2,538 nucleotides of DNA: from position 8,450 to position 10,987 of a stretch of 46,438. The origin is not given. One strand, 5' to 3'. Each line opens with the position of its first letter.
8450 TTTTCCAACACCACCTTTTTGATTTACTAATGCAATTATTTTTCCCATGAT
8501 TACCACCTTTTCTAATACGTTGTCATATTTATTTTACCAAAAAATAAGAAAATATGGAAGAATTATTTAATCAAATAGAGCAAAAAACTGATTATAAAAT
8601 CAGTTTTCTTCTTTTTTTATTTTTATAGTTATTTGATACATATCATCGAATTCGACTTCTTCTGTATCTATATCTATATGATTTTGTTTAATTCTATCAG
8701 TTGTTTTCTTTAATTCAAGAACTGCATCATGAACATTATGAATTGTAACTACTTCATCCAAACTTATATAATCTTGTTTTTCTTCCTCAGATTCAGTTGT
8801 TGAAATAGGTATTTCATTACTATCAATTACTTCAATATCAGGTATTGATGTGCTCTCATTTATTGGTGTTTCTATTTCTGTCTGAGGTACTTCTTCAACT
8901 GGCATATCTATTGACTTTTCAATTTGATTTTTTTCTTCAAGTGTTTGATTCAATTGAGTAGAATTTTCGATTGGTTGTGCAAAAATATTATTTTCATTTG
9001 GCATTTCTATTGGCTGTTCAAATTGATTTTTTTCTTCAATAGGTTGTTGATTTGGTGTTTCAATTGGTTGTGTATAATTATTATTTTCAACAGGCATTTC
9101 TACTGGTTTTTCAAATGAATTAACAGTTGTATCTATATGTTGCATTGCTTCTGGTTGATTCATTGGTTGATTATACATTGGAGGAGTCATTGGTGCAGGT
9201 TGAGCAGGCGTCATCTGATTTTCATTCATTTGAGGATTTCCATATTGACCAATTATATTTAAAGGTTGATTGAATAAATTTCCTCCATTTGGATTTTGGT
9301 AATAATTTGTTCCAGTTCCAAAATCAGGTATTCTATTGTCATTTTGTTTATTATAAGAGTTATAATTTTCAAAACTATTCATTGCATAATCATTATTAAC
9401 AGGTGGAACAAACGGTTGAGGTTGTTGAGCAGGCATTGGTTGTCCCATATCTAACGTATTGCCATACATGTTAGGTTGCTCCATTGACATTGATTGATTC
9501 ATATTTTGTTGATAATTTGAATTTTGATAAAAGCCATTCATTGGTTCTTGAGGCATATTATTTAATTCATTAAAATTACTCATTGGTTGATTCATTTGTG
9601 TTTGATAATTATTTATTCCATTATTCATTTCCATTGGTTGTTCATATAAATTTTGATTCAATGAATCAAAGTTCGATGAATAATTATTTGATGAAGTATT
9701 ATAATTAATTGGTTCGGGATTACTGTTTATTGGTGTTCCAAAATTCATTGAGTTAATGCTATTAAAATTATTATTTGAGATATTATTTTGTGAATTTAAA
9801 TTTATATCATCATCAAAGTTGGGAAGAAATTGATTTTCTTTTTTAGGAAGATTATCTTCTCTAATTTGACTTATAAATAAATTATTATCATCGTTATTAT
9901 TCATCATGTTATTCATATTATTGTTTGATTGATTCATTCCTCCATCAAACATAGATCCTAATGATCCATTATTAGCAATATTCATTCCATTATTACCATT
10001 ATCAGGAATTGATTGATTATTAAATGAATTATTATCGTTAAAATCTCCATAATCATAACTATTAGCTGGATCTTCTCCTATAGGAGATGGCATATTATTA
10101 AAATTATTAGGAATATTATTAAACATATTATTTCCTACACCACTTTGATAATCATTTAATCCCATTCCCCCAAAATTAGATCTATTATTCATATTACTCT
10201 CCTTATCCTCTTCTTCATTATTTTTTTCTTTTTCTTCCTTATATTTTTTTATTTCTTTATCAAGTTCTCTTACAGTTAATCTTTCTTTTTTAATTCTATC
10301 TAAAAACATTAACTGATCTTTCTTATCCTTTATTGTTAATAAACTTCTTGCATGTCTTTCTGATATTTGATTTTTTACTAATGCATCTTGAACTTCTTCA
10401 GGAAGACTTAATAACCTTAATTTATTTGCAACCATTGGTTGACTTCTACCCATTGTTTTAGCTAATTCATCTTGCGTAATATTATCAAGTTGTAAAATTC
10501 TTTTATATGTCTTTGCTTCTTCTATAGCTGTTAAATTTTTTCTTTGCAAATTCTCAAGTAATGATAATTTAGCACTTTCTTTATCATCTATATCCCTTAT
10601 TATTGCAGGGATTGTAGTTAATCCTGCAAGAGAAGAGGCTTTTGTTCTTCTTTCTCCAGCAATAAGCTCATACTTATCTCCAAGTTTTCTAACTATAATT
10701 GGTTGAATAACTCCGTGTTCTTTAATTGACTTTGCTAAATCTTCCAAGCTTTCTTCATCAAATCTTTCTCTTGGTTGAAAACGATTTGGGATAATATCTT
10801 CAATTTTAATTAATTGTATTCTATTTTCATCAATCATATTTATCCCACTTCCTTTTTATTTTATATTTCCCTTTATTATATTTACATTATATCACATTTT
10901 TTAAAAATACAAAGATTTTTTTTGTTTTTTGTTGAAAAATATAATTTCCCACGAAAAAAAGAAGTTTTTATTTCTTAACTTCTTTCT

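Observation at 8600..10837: Noc homologue with its inter-domain linker expanded to ~480 aa of prion-like N/Q/M/P-rich sequence and no N-terminal membrane helix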

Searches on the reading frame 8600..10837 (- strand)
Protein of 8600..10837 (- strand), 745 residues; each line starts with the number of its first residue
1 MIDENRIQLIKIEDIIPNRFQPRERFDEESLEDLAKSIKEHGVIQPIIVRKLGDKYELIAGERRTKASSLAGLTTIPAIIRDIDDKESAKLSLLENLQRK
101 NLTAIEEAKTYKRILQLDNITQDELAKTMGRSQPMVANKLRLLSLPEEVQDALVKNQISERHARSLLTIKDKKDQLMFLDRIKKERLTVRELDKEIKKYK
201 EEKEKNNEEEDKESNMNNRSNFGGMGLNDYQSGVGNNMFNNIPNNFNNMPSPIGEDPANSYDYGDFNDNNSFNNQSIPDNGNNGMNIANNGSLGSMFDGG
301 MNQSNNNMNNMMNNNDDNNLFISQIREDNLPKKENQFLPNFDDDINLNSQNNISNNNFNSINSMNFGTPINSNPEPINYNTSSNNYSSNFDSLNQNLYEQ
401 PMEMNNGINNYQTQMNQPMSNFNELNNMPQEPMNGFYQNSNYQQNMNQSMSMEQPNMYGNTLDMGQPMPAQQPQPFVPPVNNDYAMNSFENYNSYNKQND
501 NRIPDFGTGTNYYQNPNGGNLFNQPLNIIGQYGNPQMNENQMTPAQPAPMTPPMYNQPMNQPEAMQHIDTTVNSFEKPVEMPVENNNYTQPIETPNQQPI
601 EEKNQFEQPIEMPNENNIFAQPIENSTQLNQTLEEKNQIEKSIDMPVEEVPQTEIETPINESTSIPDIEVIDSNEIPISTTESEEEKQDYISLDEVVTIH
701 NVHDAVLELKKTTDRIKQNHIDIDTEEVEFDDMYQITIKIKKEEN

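Call 3: search_protein_families(library=pfam, proteins=[window:8600-10837:-], max_evalue=0.01)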
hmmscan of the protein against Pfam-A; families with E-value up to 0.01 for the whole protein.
window:8600-10837:- (745 aa): 2 families
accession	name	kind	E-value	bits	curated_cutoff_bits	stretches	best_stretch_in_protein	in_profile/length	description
PF02195.25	ParB_N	-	6.7e-35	119.5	26.3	1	6-98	2-95/95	ParB N-terminal domain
PF17762.8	HTH_ParB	-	3.6e-31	107.8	22.6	1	100-200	1-101/102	ParB HTH domain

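Call 4: search_protein_families(library=ncbifam, proteins=[window:8600-10837:-], max_evalue=0.01)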
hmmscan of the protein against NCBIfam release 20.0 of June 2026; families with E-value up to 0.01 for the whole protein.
window:8600-10837:- (745 aa): 7 families
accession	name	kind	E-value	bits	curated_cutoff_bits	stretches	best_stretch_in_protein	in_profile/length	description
TIGR04285.1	nucleoid_noc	exception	2.6e-84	282.5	315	1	7-216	2-211/255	nucleoid occlusion protein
TIGR00180.1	parB_part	domain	1.3e-54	184.8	58.45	1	5-177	3-180/186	ParB/RepB/Spo0J family partition protein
TIGR03734.1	PRTRC_parB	hypoth_equivalog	4.9e-37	127.7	278.6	1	21-200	7-190/555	PRTRC system ParB family protein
TIGR03454.1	partition_RepB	equivalog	3.9e-15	56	201.5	1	13-149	70-208/325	plasmid partitioning protein RepB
NF010406.0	PRK13832.1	subfamily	1.1e-11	44.1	640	1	27-144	25-143/578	plasmid partitioning protein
NF010440.0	PRK13866.1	equivalog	2.9e-06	26.7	522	1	3-113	69-174/336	plasmid partitioning protein RepB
NF010252.0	PRK13698.1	equivalog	7.6e-05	21.7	274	1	24-176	82-235/323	ParB/RepB/Spo0J family plasmid partition protein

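Call 5: find_homologous_proteins(query=window:8600-10837:-)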
Query window:8600-10837:- (745 aa): 4844 proteins with E <= 0.001 among 8000 candidates; the best 120 are listed.
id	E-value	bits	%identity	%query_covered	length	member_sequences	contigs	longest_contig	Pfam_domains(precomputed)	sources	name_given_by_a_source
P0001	0.0e+0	1615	100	100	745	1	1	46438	PF17762.9,PF02195.27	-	-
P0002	0.0e+0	1194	79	100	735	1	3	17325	PF17762.9,PF02195.27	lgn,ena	-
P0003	0.0e+0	1178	78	100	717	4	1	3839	PF17762.9,PF02195.27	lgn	-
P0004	1.1e-278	945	68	100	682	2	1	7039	PF17762.9,PF02195.27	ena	-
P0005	4.6e-271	920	63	100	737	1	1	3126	PF17762.9,PF02195.27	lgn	-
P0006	1.9e-250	851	62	100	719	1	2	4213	PF17762.9,PF02195.27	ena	-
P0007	6.8e-250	850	62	100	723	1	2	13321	PF17762.9,PF02195.27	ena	-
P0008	3.1e-234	798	59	100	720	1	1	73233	PF17762.9,PF02195.27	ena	-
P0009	1.0e-195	671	53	100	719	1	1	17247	PF17762.9,PF02195.27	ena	-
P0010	7.8e-183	628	49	100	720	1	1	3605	PF17762.9,PF02195.27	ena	-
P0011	4.7e-172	592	48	100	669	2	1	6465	PF17762.9,PF02195.27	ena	-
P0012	7.4e-162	559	58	55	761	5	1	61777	PF17762.9,PF02195.27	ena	-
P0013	2.6e-148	514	60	71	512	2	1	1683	-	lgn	-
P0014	3.2e-145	504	47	99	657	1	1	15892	PF17762.9,PF02195.27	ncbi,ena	-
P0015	1.9e-144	501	47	99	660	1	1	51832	PF17762.9,PF02195.27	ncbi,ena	-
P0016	2.4e-141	491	48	13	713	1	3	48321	PF17762.9,PF02195.27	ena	-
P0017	1.7e-139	485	61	48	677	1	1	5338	PF17762.9,PF02195.27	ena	-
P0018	1.1e-138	482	54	54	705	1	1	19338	PF17762.9,PF02195.27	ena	-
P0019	1.5e-138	481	41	24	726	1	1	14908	PF17762.9,PF02195.27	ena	-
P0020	9.7e-137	476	62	47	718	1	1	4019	PF17762.9,PF02195.27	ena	-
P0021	3.0e-132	461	59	45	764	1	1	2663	PF17762.9,PF02195.27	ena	-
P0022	1.3e-127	445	49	11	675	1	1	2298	PF17762.9,PF02195.27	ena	-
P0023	3.7e-127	444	60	46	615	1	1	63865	PF17762.9,PF02195.27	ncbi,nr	ncbi:MAG: ParB/RepB/Spo0J family partition protein [Bacilli bacterium]|nr:ParB/RepB/Spo0J family par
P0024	5.4e-127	443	60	46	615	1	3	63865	PF17762.9,PF02195.27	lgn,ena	-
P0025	1.4e-126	442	71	32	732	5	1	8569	PF17762.9,PF02195.27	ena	-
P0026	1.0e-125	439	59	53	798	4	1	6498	PF17762.9,PF02195.27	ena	-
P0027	9.8e-125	436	61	46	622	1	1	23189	PF17762.9,PF02195.27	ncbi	-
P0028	5.7e-124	433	53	52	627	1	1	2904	PF17762.9,PF02195.27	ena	-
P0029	2.3e-122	428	50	55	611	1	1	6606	PF17762.9,PF02195.27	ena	-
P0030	2.4e-122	428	57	47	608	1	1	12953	PF17762.9,PF02195.27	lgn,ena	-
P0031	1.4e-121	425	49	61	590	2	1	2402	PF17762.9,PF02195.27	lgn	-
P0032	9.9e-121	423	45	99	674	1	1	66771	PF17762.9,PF02195.27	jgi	-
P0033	4.1e-120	421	52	57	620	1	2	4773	PF17762.9,PF02195.27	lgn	-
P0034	4.7e-120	420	42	99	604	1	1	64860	PF17762.9,PF02195.27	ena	-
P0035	5.4e-120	420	41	98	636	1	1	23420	PF17762.9,PF02195.27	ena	-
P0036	6.9e-120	420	41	98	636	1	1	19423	PF17762.9,PF02195.27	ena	-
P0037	8.1e-120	420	41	98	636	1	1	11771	PF17762.9,PF02195.27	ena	-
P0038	8.4e-120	420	53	57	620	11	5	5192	PF17762.9,PF02195.27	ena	-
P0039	1.5e-119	419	41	98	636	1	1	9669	PF17762.9,PF02195.27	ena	-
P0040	3.2e-119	418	41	98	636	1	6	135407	PF17762.9,PF02195.27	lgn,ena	-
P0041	3.3e-119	418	41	98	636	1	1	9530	PF17762.9,PF02195.27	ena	-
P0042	3.6e-119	417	41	98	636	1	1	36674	PF17762.9,PF02195.27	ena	-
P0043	4.0e-119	417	41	98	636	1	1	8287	PF17762.9,PF02195.27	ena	-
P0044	7.0e-119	417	41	98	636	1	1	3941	PF17762.9,PF02195.27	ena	-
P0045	8.8e-119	416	41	98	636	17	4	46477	PF17762.9,PF02195.27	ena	-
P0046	4.9e-118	414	41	98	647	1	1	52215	PF17762.9,PF02195.27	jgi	-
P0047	5.7e-118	414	41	98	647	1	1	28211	PF17762.9,PF02195.27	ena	-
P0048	9.7e-118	413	49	65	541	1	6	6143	PF17762.9,PF02195.27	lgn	-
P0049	1.0e-117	413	65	9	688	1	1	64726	PF17762.9,PF02195.27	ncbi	-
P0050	3.1e-117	411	71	30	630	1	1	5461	PF17762.9,PF02195.27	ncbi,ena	-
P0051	3.4e-117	411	41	98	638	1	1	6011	PF17762.9,PF02195.27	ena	-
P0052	6.3e-116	407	51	56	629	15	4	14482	PF17762.9,PF02195.27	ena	-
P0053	1.6e-115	405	51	58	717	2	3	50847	PF17762.9,PF02195.27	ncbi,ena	-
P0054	2.4e-115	405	53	55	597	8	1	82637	PF17762.9,PF02195.27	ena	-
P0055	2.8e-115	405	51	63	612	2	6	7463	PF17762.9,PF02195.27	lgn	-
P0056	5.7e-115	404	47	14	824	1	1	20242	PF17762.9,PF02195.27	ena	-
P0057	2.3e-114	402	54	56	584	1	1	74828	PF17762.9,PF02195.27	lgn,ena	-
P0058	3.0e-114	401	53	56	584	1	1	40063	PF17762.9,PF02195.27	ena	-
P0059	3.1e-114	401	53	55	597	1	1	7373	PF17762.9,PF02195.27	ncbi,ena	-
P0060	7.5e-114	400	53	56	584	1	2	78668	PF17762.9,PF02195.27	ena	-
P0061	2.1e-113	398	53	56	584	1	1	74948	PF17762.9,PF02195.27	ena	-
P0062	2.7e-113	398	53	56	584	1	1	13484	PF17762.9,PF02195.27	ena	-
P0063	4.0e-113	398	53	48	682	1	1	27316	PF17762.9,PF02195.27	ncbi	-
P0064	5.1e-113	397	53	56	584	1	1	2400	PF17762.9,PF02195.27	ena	-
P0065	7.2e-113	397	58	46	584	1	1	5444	PF17762.9,PF02195.27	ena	-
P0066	7.8e-113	397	40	99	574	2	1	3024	PF17762.9,PF02195.27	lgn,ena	-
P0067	1.1e-112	396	57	46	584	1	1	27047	PF17762.9,PF02195.27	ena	-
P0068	1.1e-112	396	57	46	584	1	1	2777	PF17762.9,PF02195.27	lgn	-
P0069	1.6e-112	396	57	46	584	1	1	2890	PF17762.9,PF02195.27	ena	-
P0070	1.7e-112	395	57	46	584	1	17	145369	PF17762.9,PF02195.27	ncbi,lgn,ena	-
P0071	2.5e-112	395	57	46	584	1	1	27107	PF17762.9,PF02195.27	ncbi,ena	-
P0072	3.8e-112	394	62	10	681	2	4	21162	PF17762.9,PF02195.27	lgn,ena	-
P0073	7.6e-112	393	46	63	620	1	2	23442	PF17762.9,PF02195.27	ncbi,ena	-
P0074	7.7e-112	393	57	46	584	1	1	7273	PF17762.9,PF02195.27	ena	-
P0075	1.0e-111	393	49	59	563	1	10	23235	PF17762.9,PF02195.27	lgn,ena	-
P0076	2.1e-111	392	56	47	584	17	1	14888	PF17762.9,PF02195.27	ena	-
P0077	9.9e-111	390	58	46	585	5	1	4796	PF17762.9,PF02195.27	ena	-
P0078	5.3e-110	387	55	46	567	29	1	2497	PF17762.9,PF02195.27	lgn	-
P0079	5.2e-109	384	49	71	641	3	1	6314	PF17762.9,PF02195.27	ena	-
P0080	9.3e-109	383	54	46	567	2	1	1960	PF17762.9,PF02195.27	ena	-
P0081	1.3e-108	383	68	8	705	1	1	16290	PF17762.9,PF02195.27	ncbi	-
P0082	1.5e-108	382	56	47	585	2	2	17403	PF17762.9,PF02195.27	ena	-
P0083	1.6e-108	382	49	14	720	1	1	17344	PF17762.9,PF02195.27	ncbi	-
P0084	2.4e-108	382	50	56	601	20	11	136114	PF17762.9,PF02195.27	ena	-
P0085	2.9e-108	381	53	46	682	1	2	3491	PF17762.9,PF02195.27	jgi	-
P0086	3.3e-108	381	58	47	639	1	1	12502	PF17762.9,PF02195.27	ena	-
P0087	6.3e-108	380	50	54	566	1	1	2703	PF17762.9,PF02195.27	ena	-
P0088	6.4e-108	380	52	52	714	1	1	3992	PF17762.9,PF02195.27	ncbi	-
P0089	2.3e-107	378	49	59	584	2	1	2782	PF17762.9,PF02195.27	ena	-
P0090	1.7e-106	376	48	59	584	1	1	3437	PF17762.9,PF02195.27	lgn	-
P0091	2.5e-106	375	52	54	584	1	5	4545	PF17762.9,PF02195.27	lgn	-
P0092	7.7e-106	373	52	55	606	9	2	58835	PF17762.9,PF02195.27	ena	-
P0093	9.9e-106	373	48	59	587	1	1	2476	PF17762.9,PF02195.27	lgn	-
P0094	2.9e-105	372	30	31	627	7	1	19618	PF17762.9,PF02195.27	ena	-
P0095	5.5e-105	371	48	59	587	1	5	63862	PF17762.9,PF02195.27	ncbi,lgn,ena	-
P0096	1.3e-104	369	52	46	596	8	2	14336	PF17762.9,PF02195.27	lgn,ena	-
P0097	7.4e-103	364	77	26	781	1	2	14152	PF17762.9,PF02195.27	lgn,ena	-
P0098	1.1e-101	360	52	11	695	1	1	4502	PF17762.9,PF02195.27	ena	-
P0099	2.4e-96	342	75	26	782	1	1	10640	PF17762.9,PF02195.27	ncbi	-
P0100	3.5e-81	292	52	38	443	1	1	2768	PF17762.9,PF08535.16,PF02195.27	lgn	-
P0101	5.7e-80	288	65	28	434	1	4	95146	PF17762.9,PF02195.27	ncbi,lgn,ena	-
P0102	7.7e-80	287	63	30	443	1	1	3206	PF17762.9,PF08535.16,PF02195.27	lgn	-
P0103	1.1e-79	287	65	28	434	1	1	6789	PF17762.9,PF02195.27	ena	-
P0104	1.8e-78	283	69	26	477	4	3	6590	PF17762.9,PF02195.27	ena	-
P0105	2.5e-78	282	71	26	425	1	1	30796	PF17762.9,PF02195.27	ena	-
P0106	2.9e-78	282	65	27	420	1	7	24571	PF17762.9,PF02195.27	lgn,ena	-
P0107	3.7e-78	282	70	26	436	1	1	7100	PF17762.9,PF08535.16,PF02195.27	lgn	-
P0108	4.3e-78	282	59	33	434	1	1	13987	PF17762.9,PF02195.27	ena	-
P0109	4.9e-78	282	64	30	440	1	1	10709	PF17762.9,PF02195.27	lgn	-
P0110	6.7e-78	281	69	26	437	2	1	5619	PF17762.9,PF08535.16,PF02195.27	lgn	-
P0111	9.7e-78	281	69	26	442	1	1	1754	PF17762.9,PF08535.16,PF02195.27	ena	-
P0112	1.2e-77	280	73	25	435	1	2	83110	PF17762.9,PF02195.27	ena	-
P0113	1.2e-77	280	74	25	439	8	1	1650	PF17762.9,PF02195.27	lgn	-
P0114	1.4e-77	280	64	30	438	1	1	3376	PF17762.9,PF02195.27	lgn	-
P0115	1.4e-77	280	74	25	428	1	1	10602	PF17762.9,PF02195.27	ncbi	ncbi:MAG: ParB/RepB/Spo0J family partition protein [Bacilli bacterium]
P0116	1.6e-77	280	64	30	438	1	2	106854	PF17762.9,PF02195.27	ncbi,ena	-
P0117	1.6e-77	280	64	30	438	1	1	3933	PF17762.9,PF02195.27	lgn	-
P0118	1.6e-77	280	64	30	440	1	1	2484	PF17762.9,PF02195.27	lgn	-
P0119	1.6e-77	280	64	30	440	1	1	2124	PF17762.9,PF02195.27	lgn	-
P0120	1.7e-77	280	69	26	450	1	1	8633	PF17762.9,PF02195.27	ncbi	-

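Call 21: find_related_loci(query=window:8600-10837:-, collection=genome_contigs, flank=6000)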
Query window:8600-10837:- (745 aa) in genome_contigs; peptide patterns used: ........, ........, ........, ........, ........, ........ (x = any residue, [..] = any of these).
104 stretches matched a pattern, but none encodes a relative of the query by tblastn (E <= 1e-3).

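Call 44: predict_structure(alignment_id=A2)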
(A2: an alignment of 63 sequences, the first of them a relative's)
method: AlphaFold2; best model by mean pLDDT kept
length: 745 residues; sequences in the alignment: 63
mean_pLDDT: 55.0   pTM: 0.41
mean pLDDT of the five models: 55.0, 54.5, 53.2, 51.6, 50.4
residues with pLDDT >= 90: 117; 70-90: 128; 50-70: 32; < 50: 468
segments of 3 or more residues with pLDDT < 50: 216-226, 228-292, 294-296, 298-332, 334-336, 340-471, 473-521, 524-545, 547-551, 556-599, 602-694
pLDDT, mean of each block of 10 residues (from residue 1): 70 89 77 90 88 91 91 92 85 82 87 86 88 91 95 93 95 96 95 95 79 48 44 37 34 34 40 40 34 42 34 36 40 47 38 33 35 38 32 32 32 32 31 32 32 33 38 40 32 35 37 37 47 37 42 43 41 40 34 43 47 38 36 41 44 41 39 37 38 53 83 87 86 85 64
secondary structure, 60 per line:
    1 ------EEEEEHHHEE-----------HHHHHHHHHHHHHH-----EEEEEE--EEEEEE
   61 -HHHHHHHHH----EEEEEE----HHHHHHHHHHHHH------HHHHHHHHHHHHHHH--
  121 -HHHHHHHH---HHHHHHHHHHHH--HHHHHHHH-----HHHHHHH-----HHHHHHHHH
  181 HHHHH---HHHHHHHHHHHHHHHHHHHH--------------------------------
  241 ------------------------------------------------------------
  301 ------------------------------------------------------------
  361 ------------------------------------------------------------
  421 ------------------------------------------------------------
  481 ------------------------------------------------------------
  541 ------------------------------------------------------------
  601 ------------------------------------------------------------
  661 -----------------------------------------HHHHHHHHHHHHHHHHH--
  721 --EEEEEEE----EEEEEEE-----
elements in order (helices of 4 or more, strands of 3 or more residues): E7-11 H28-41 E47-52 E55-60 H62-70 E75-80 H85-97 H104-118 H122-129 H133-144 H147-154 H160-166 H172-185 H189-208 H702-718 E723-729 E734-740

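Call 53: list_cluster_members(proteins=[P0014, P0023, P0027, P0070, P0095, P0101, P0115, P0116, P0120, P0099])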
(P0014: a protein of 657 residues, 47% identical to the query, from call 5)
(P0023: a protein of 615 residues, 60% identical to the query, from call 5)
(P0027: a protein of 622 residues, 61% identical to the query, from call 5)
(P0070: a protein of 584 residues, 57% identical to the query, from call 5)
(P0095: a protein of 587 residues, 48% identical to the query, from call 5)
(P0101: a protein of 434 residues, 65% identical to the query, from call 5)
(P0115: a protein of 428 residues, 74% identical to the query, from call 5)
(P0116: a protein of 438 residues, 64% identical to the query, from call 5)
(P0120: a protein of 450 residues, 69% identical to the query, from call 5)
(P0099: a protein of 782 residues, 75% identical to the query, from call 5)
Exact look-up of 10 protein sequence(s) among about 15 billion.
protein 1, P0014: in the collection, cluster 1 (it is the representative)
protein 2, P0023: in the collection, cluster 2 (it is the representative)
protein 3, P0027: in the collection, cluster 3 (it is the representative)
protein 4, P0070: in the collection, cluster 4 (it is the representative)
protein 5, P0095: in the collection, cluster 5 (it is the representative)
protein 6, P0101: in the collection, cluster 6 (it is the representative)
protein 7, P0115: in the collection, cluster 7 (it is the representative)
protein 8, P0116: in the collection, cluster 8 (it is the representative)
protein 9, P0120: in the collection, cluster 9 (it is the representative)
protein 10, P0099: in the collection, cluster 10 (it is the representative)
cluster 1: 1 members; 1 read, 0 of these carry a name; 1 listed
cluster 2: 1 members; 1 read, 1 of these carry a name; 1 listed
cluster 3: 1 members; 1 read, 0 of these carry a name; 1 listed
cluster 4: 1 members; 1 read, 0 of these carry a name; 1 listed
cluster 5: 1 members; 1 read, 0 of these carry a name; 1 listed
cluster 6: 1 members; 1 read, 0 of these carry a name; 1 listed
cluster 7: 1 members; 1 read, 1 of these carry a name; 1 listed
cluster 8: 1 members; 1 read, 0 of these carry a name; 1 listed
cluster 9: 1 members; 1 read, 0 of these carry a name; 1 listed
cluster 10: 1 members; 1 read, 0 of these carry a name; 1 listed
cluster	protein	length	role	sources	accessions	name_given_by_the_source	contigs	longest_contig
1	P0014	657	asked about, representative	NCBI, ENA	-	-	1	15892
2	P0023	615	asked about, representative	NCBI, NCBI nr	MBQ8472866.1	MAG: ParB/RepB/Spo0J family partition protein [Bacilli bacterium] | ParB/RepB/Spo0J family partition protein [Bacilli bacterium]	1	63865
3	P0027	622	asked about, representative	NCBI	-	-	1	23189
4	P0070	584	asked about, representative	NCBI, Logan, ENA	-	-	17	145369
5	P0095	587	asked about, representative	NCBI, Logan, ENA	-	-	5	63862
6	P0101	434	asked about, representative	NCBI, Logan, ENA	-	-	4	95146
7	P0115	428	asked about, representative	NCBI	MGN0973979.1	MAG: ParB/RepB/Spo0J family partition protein [Bacilli bacterium]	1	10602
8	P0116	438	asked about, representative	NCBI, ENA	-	-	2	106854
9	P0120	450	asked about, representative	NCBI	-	-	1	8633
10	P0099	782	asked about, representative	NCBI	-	-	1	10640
